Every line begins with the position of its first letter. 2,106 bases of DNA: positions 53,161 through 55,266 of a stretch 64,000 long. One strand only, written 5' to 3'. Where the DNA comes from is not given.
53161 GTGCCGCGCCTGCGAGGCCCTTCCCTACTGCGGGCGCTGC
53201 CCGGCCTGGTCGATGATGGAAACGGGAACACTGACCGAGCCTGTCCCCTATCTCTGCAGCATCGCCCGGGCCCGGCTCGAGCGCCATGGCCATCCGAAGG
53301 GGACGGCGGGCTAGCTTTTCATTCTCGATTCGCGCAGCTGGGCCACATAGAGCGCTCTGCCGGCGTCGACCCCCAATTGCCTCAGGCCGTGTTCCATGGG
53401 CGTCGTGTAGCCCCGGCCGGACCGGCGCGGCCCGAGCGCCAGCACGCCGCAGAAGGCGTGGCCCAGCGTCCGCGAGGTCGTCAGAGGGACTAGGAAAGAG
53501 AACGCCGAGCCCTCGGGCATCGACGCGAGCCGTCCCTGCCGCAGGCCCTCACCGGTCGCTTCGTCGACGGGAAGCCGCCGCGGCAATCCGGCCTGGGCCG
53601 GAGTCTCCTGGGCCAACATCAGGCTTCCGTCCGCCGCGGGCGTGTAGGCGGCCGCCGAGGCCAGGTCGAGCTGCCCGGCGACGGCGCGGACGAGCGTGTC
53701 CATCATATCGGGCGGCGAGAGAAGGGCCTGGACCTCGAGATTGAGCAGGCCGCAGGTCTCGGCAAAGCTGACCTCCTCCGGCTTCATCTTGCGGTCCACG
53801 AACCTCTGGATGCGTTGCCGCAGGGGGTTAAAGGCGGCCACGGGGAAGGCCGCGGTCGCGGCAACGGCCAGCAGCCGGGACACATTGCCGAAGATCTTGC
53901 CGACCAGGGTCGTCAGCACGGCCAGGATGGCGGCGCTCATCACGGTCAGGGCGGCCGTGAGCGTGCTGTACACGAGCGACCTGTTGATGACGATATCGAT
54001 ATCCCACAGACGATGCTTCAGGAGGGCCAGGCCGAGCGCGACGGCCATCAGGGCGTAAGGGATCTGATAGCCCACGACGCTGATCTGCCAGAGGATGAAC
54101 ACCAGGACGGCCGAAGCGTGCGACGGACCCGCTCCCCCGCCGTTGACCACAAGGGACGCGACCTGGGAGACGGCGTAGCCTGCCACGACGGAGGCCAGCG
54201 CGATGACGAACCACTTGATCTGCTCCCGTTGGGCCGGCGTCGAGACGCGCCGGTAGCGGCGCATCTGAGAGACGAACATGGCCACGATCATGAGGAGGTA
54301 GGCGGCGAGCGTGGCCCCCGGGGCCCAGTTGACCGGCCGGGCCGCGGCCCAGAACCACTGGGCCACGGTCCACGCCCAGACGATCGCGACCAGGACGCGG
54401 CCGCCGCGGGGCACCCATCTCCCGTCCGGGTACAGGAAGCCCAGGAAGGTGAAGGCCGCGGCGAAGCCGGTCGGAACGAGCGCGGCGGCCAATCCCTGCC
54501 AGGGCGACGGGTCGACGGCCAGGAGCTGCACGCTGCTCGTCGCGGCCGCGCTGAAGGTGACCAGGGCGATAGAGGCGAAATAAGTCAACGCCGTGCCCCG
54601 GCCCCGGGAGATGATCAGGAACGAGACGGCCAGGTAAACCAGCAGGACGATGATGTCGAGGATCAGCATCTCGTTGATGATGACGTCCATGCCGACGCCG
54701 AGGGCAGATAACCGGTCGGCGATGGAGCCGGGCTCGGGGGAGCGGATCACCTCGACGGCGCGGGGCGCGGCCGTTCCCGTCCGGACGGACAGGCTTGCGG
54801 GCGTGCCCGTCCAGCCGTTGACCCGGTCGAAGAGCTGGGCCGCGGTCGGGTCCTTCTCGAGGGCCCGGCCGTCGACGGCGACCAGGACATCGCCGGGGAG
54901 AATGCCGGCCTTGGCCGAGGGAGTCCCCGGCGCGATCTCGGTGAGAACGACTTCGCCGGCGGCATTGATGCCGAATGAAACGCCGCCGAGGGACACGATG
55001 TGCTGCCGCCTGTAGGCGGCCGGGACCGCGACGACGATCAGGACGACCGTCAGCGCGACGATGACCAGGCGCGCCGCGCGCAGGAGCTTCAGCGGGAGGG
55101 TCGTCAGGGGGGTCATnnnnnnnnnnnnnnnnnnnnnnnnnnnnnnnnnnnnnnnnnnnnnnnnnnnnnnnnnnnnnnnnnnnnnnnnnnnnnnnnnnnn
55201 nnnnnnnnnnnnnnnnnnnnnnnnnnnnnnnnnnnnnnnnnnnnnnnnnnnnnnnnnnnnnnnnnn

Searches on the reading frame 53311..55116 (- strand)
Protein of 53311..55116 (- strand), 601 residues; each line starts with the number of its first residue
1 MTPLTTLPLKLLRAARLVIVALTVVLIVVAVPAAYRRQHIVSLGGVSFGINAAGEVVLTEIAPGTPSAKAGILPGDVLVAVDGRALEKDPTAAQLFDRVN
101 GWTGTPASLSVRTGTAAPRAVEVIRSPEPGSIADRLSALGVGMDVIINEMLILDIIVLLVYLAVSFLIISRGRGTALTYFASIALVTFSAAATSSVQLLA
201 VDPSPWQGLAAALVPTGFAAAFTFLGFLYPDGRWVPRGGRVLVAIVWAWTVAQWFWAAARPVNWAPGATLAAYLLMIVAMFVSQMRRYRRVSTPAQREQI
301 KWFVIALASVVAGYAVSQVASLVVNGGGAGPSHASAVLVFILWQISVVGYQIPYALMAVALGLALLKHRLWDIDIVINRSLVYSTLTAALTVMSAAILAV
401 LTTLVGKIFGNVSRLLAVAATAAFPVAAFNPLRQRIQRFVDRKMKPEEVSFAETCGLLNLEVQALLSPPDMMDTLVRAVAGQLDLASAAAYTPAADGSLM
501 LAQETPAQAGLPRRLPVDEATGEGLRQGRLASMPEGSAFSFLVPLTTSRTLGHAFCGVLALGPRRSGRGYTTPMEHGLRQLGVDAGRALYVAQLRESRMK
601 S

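Call 30: search_protein_families(library=pfam, proteins=[window:53311-55116:-], max_evalue=0.01)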
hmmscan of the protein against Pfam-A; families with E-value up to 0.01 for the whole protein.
window:53311-55116:- (601 aa): 3 families
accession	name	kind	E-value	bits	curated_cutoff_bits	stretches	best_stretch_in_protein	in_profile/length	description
PF17820.7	PDZ_6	-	1.4e-08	34.7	27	1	59-92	3-35/54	PDZ domain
PF13180.12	PDZ_2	-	1.4e-05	25.7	27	1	52-93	10-51/80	PDZ domain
PF00595.29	PDZ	-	0.00017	22.3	23.2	1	49-88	13-59/81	PDZ domain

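Call 67: find_related_loci(query=A4, collection=metagenome_contigs, flank=4000)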
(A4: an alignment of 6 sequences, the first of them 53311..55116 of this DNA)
Query A4 (601 aa) in metagenome_contigs; peptide patterns used: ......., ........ (x = any residue, [..] = any of these).
574 stretches matched a pattern; 64 encode a relative of the query (tblastn E <= 1e-3); 64 distinct loci.
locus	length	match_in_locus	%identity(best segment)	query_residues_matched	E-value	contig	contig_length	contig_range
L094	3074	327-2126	89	1-600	0e+0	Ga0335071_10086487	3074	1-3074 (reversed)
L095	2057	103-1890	83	6-601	0e+0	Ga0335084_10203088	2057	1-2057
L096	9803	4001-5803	100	1-601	0e+0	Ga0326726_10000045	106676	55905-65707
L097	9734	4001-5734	77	19-600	0e+0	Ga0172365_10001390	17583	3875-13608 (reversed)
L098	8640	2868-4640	76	10-600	0e+0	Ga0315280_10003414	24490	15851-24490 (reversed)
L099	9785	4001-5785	64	7-601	0e+0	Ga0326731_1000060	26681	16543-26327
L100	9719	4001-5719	63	26-597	0e+0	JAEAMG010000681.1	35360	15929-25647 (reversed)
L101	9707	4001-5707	62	30-597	0e+0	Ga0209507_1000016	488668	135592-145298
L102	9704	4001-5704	58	27-597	0e+0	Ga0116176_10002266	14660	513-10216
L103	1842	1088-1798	44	209-448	4e-49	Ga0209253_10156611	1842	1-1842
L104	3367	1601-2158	34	287-491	7e-21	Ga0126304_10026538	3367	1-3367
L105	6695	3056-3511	37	282-448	9e-21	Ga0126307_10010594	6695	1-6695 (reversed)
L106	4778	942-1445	34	272-454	8e-21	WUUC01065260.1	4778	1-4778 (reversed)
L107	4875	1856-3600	33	265-516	9e-20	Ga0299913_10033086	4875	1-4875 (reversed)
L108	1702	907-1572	30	258-499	7e-20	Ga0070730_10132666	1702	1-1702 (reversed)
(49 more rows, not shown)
